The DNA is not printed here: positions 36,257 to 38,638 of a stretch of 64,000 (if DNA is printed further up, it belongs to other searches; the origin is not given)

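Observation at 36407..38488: Threonine-synthase-like PLP enzyme carrying two receiver (REC) domains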

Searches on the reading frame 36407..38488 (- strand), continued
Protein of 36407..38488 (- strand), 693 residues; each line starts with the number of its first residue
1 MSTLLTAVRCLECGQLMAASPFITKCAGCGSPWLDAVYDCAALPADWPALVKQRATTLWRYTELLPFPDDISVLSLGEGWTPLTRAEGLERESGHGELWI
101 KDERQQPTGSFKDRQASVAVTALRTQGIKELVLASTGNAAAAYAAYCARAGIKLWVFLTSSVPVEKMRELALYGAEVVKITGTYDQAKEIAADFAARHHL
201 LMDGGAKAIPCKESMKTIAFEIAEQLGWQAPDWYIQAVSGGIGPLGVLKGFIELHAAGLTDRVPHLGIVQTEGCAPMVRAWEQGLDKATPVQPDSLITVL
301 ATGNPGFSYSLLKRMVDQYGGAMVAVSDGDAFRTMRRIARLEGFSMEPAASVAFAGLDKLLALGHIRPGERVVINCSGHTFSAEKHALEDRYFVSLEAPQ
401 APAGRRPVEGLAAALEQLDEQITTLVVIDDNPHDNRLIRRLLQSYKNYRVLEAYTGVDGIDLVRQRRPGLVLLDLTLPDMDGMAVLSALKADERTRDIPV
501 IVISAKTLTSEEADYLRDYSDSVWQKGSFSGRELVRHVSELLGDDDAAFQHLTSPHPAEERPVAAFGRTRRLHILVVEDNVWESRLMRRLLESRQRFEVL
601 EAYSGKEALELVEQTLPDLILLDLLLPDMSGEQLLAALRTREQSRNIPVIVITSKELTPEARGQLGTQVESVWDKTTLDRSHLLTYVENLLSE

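Call 32: find_encoding_contigs(protein=window:36407-38488:-, flank=10000, max_places=3)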
Protein window:36407-38488:- (693 aa): 4 contigs read that carry it; 3 places shown.
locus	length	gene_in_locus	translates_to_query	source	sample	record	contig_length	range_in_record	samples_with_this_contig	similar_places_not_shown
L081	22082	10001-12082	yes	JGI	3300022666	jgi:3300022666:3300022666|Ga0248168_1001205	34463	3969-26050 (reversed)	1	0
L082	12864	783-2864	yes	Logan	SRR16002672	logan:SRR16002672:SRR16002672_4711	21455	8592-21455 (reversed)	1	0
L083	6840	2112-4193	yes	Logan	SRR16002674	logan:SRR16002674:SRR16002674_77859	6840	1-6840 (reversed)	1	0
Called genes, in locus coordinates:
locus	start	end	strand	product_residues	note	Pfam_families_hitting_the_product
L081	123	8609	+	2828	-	PF00989:PAS, PF08447:PAS_3, PF13426:PAS_9, PF01590:GAF, PF13185:GAF_2, PF13492:GAF_3, PF08447:PAS_3, PF00989:PAS, +42 more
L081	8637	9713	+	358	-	PF00072:Response_reg, PF00211:Guanylate_cyc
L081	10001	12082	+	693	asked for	PF00291:PALP, PF00072:Response_reg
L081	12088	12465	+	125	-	PF00072:Response_reg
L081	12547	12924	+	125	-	PF00072:Response_reg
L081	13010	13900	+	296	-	PF00583:Acetyltransf_1, PF13673:Acetyltransf_10 (weak), PF08445:FR47, PF13508:Acetyltransf_7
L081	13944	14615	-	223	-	PF01135:PCMT, PF13847:Methyltransf_31 (weak)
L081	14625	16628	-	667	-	PF00069:Pkinase, PF01636:APH (faint), PF03109:ABC1 (faint), PF07714:PK_Tyr_Ser-Thr, PF16158:N_BRCA1_IG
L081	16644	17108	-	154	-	PF13840:ACT_7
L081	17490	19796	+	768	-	PF07691:PA14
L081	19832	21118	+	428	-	PF07690:MFS_1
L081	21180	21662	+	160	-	-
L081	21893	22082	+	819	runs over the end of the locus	PF00708:Acylphosphatase, PF07503:zf-HYPF, PF01300:Sua5_yciO_yrdC, PF17788:HypF_C, PF22521:HypF_C_2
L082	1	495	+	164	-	?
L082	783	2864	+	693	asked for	PF00291:PALP, PF00072:Response_reg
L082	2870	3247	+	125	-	PF00072:Response_reg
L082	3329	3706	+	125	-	PF00072:Response_reg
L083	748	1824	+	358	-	PF00072:Response_reg, PF00211:Guanylate_cyc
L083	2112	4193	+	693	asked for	PF00291:PALP, PF00072:Response_reg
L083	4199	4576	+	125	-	PF00072:Response_reg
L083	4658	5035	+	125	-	PF00072:Response_reg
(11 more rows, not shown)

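Call 33: find_encoding_contigs(protein=P0082, flank=10000, max_places=2)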
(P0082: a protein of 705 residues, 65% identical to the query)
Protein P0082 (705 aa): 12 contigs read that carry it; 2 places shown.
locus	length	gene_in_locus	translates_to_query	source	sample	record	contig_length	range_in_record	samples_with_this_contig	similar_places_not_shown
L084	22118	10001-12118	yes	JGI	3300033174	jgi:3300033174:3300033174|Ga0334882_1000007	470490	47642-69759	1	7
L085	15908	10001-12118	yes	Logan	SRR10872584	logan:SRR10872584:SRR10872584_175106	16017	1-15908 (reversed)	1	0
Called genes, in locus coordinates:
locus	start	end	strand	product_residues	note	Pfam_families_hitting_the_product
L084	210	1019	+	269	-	PF00072:Response_reg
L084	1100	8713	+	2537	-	PF08447:PAS_3, PF13188:PAS_8, PF01590:GAF, PF13185:GAF_2, PF13492:GAF_3, PF13185:GAF_2, PF08447:PAS_3, PF00989:PAS, +28 more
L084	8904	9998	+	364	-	PF00072:Response_reg, PF00211:Guanylate_cyc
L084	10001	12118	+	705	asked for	PF00291:PALP, PF00072:Response_reg, PF22614:Slo-like_RCK (faint), PF00072:Response_reg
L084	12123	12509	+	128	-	PF00072:Response_reg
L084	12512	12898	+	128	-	PF00072:Response_reg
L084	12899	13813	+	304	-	PF00583:Acetyltransf_1, PF13673:Acetyltransf_10 (weak), PF13508:Acetyltransf_7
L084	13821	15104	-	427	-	PF05977:MFS_3, PF07690:MFS_1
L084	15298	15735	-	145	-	PF00581:Rhodanese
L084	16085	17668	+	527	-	PF16697:Yop-YscD_cpl, PF00498:FHA, PF01590:GAF, PF13185:GAF_2, PF13492:GAF_3, PF00211:Guanylate_cyc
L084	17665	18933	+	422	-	PF13527:Acetyltransf_9, PF17668:Acetyltransf_17, PF13530:SCP2_2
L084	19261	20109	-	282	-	PF00589:Phage_integrase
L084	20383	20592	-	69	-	-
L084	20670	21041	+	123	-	PF01381:HTH_3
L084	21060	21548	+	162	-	-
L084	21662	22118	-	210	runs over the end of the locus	PF13671:AAA_33 (weak)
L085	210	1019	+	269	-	PF00072:Response_reg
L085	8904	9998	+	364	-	PF00072:Response_reg, PF00211:Guanylate_cyc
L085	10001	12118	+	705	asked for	PF00291:PALP, PF00072:Response_reg, PF22614:Slo-like_RCK (faint), PF00072:Response_reg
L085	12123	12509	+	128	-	PF00072:Response_reg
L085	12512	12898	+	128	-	PF00072:Response_reg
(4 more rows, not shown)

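Call 37: search_protein_families(library=pfam, proteins=[P0099], max_evalue=0.001)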
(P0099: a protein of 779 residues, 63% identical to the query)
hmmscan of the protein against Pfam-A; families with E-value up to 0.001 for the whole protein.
P0099 (779 aa): 3 families
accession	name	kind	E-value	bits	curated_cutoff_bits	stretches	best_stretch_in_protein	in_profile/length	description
PF00291.31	PALP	-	2.2e-64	218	35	2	74-231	1-155/295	Pyridoxal-phosphate dependent enzyme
PF00072.30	Response_reg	-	3.8e-40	137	30.2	2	660-773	1-110/111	Response regulator receiver domain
PF22614.2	Slo-like_RCK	-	0.00034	20.7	24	0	567-610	22-66/119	Calcium-activated potassium channel slowpoke-like RCK domain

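Call 43: search_protein_families(library=pfam, proteins=[L032:4825-6714:+], max_evalue=0.001)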
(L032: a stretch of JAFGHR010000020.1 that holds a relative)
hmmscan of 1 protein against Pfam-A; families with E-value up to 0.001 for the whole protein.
L032:4825-6714:+ (629 aa): 4 families
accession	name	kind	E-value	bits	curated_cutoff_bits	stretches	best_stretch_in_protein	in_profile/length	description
PF08239.17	SH3_3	-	2.4e-29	101.7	27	3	388-439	2-53/54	Bacterial SH3 domain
PF07691.17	PA14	-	9.8e-24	84.3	24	2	91-180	35-134/147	PA14 domain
PF06347.19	SH3_4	-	2.2e-05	24.5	24.1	1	389-436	5-51/56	Bacterial SH3 domain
PF10528.15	GLEYA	-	0.0003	21.5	26.2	0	114-166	14-66/91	GLEYA domain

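Call 44: predict_structure(alignment_id=A1)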
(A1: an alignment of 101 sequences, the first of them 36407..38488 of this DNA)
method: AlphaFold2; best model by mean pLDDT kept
length: 693 residues; sequences in the alignment: 101
mean_pLDDT: 83.1   pTM: 0.59
mean pLDDT of the five models: 83.1, 82.8, 80.8, 79.0, 77.7
residues with pLDDT >= 90: 320; 70-90: 273; 50-70: 39; < 50: 61
segments of 3 or more residues with pLDDT < 50: 385-421, 549-569
pLDDT, mean of each block of 10 residues (from residue 1): 86 94 91 93 93 91 87 85 92 94 73 89 93 83 92 89 76 89 77 94 81 89 95 93 91 96 97 93 94 76 86 95 93 88 83 96 95 79 48 35 43 41 79 73 70 83 82 88 90 89 84 86 78 76 60 33 35 93 84 87 94 93 94 93 91 89 87 87 85 75
secondary structure, 60 per line:
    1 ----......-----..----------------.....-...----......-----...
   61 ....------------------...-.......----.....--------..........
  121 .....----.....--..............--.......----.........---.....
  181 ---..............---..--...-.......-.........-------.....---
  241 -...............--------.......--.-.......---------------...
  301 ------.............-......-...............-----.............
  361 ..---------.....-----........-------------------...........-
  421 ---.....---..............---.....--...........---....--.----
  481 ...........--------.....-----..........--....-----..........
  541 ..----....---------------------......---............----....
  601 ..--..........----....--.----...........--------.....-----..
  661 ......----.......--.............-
elements in order (helices of 4 or more, strands of 3 or more residues): E5-10 E34-38 H47-52 H58-64 E83-85 H87-93 E98-102 H111-125 E130-134 H137-150 E153-159 H164-172 E176-180 H184-197 H209-215 H217-225 E233-237 H242-256 E265-271 H276-282 H307-319 E321-326 H328-342 H348-362 E372-376 H382-389 H409-419 E424-428 H432-445 E449-453 H456-466 E470-473 H482-491 E500-504 H510-519 E522-525 H531-542 H547-550 E572-577 H581-592 E597-602 H605-614 E619-622 H631-640 E649-653 H659-666 E671-674 H680-692

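Call 46: fold_search(model_id=the predicted structure, library=pdb)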
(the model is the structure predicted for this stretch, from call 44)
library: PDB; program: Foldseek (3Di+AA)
matches with E <= 10: 1925; with E <= 0.001: 1017
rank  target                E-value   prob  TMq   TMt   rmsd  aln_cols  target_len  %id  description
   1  2d1f_A                1.1e-25  1.00  0.44  0.83   4.7       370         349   30  Structure of Mycobacterium tuberculosis threonine synthase (released 2006-09-05)
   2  2zsj_D                2.3e-25  1.00  0.44  0.84   4.5       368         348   30  Crystal structure of threonine synthase from Aquifex aeolicus VF5 (released 2008-10-21)
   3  2zsj_A                4.0e-25  1.00  0.44  0.84   4.6       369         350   30  Crystal structure of threonine synthase from Aquifex aeolicus VF5 (released 2008-10-21)
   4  3aey_B                8.9e-25  1.00  0.45  0.85   3.9       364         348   33  Apo form of threonine synthase from Thermus thermophilus HB8 (released 2010-11-17)
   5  1v7c_A                1.2e-24  1.00  0.46  0.86   3.4       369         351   33  Crystal structure of threonine synthase from thermus thermophilus hb8 in complex with a substrate analogue (released 2003-12-30)
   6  1uin_B                2.9e-24  1.00  0.44  0.85   3.8       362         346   33  Crystal Structure of Threonine Synthase from Thermus Thermophilus HB8, Trigonal Crystal Form (released 2003-11-18)
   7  1uin_A                3.1e-24  1.00  0.44  0.83   4.0       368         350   32  Crystal Structure of Threonine Synthase from Thermus Thermophilus HB8, Trigonal Crystal Form (released 2003-11-18)
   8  6cgq_A                1.9e-23  1.00  0.44  0.86   3.9       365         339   30  Threonine synthase from Bacillus subtilis ATCC 6633 with PLP and PLP-Ala (released 2019-02-27)
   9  2c2b_A                2.4e-23  1.00  0.52  0.80   4.7       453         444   23  Crystallographic structure of Arabidopsis thaliana Threonine synthase complexed with pyridoxal phosphate and S-adenosy (released 2005-11-28)
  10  2c2b_C                3.8e-23  1.00  0.53  0.80   4.7       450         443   23  Crystallographic structure of Arabidopsis thaliana Threonine synthase complexed with pyridoxal phosphate and S-adenosy (released 2005-11-28)
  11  1uim_A                4.5e-23  1.00  0.44  0.83   3.9       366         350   32  Crystal Structure of Threonine Synthase from Thermus Thermophilus HB8, Orthorhombic Crystal Form (released 2003-11-18)
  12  6nmx_A                1.3e-22  1.00  0.45  0.86   3.7       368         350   30  Threonine synthase from Bacillus subtilis ATCC 6633 with PLP and APPA (released 2019-03-13)
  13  6cgq_B                2.2e-22  1.00  0.45  0.86   3.4       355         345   30  Threonine synthase from Bacillus subtilis ATCC 6633 with PLP and PLP-Ala (released 2019-02-27)
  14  6nmx_D                4.1e-22  1.00  0.45  0.87   3.6       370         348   29  Threonine synthase from Bacillus subtilis ATCC 6633 with PLP and APPA (released 2019-03-13)
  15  6nmx_B                6.9e-22  1.00  0.45  0.86   3.8       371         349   30  Threonine synthase from Bacillus subtilis ATCC 6633 with PLP and APPA (released 2019-03-13)
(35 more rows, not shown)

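Call 74: search_protein_families(library=ncbifam, proteins=[P0012], max_evalue=1e-30)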
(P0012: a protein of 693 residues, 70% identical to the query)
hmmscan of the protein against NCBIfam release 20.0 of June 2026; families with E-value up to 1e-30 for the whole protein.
P0012 (693 aa): 8 families
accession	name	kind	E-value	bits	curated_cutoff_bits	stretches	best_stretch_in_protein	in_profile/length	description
NF006050.0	PRK08197.1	equivalog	1.1e-87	294.5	303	1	3-380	4-381/406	threonine synthase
NF004170.0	PRK05638.1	equivalog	3.4e-59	200.5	421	1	8-393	2-368/442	threonine synthase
TIGR00260.1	thrC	equivalog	3.5e-46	157.9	167.1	1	59-380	2-335/340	threonine synthase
NF005035.0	PRK06450.1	equivalog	2.1e-44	151.7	301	1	8-359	4-320/338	threonine synthase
TIGR03844.1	cysteate_syn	equivalog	4.3e-40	137.7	324.9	1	8-384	3-383/398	cysteate synthase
NF006205.0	PRK08329.1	equivalog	7.1e-39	133.8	358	1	8-381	2-344/347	threonine synthase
NF007135.0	PRK09581.1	equivalog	1.2e-36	126.6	474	0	421-510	3-91/457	PleD family two-component system response regulator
NF004996.0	PRK06381.1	equivalog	2.8e-35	121.9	266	1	80-374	15-312/319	threonine synthase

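Call 85: list_cluster_members(proteins=[window:36407-38488:-, P0004, P0008, P0036, P0082, P0412, P0457, P0507, P0469, P0401])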
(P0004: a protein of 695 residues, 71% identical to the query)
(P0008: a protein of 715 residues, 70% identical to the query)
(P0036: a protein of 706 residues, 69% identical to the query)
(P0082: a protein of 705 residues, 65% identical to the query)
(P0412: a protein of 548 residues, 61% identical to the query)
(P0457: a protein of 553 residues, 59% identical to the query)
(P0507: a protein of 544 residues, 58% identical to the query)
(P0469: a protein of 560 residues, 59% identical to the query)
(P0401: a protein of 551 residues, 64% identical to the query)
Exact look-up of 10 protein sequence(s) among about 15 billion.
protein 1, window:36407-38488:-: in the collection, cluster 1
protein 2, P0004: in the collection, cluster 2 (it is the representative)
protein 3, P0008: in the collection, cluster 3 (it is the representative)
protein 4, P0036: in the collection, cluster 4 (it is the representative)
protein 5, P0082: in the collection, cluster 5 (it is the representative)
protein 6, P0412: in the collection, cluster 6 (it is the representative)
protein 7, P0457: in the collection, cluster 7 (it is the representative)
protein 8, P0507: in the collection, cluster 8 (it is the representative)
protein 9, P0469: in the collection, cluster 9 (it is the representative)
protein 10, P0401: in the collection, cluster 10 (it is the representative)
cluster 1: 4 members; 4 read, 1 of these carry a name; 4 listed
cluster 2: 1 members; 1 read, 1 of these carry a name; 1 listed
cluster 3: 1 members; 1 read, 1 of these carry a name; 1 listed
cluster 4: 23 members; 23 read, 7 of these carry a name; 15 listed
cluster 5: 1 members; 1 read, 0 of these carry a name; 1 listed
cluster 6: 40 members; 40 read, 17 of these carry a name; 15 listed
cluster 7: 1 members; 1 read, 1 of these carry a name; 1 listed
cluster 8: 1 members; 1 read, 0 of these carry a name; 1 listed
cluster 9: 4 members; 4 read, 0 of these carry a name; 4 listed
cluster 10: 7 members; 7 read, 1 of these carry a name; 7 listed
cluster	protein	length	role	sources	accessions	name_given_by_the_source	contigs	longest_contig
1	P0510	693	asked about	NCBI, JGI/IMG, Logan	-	-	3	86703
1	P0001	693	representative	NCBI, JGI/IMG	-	threonine synthase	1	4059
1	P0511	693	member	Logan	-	-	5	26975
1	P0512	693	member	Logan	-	-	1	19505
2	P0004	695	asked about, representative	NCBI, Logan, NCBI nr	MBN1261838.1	MAG: pyridoxal-phosphate dependent enzyme [Anaerolineae bacterium] | pyridoxal-phosphate dependent enzyme [Anaerolineae bacterium]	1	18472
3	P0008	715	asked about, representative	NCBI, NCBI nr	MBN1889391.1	MAG: pyridoxal-phosphate dependent enzyme [Thermoflexales bacterium] | pyridoxal-phosphate dependent enzyme [Thermoflexales bacterium]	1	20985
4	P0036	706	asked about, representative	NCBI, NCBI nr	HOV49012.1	MAG TPA: pyridoxal-phosphate dependent enzyme [Anaerolineae bacterium] | pyridoxal-phosphate dependent enzyme [Anaerolineae bacterium]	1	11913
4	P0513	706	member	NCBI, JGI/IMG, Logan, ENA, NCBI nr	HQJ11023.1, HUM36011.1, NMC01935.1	MAG: pyridoxal-phosphate dependent enzyme [Chloroflexi bacterium] | pyridoxal-phosphate dependent enzyme [Chloroflexota bacterium]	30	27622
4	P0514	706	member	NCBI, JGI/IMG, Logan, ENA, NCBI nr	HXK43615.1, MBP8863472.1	MAG: pyridoxal-phosphate dependent enzyme [Anaerolineae bacterium] | pyridoxal-phosphate dependent enzyme [Anaerolineae bacterium]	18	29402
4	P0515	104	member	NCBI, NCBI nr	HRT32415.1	MAG TPA: response regulator, partial [Anaerolineae bacterium] | response regulator [Anaerolineae bacterium]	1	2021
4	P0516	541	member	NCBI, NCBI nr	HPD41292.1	MAG TPA: pyridoxal-phosphate dependent enzyme, partial [Anaerolineae bacterium] | pyridoxal-phosphate dependent enzyme [Anaerolineae bacterium]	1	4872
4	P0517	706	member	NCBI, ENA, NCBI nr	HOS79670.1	MAG TPA: pyridoxal-phosphate dependent enzyme [Anaerolineae bacterium] | pyridoxal-phosphate dependent enzyme [Anaerolineae bacterium]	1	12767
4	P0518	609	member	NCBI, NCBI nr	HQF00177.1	MAG TPA: pyridoxal-phosphate dependent enzyme, partial [Anaerolineae bacterium] | pyridoxal-phosphate dependent enzyme [Anaerolineae bacterium]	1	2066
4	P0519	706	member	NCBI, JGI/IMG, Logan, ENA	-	-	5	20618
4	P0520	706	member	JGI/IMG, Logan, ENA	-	-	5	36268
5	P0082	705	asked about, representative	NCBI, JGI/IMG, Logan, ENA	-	-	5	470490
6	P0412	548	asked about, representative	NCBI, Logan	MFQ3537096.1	MAG: threonine synthase [Aggregatilineales bacterium]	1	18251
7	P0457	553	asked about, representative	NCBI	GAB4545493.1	MAG: hypothetical protein OHK0023_03840 [Anaerolineae bacterium]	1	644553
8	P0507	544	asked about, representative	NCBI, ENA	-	-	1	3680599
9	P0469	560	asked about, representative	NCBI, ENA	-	-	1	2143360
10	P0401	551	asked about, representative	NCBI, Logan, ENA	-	-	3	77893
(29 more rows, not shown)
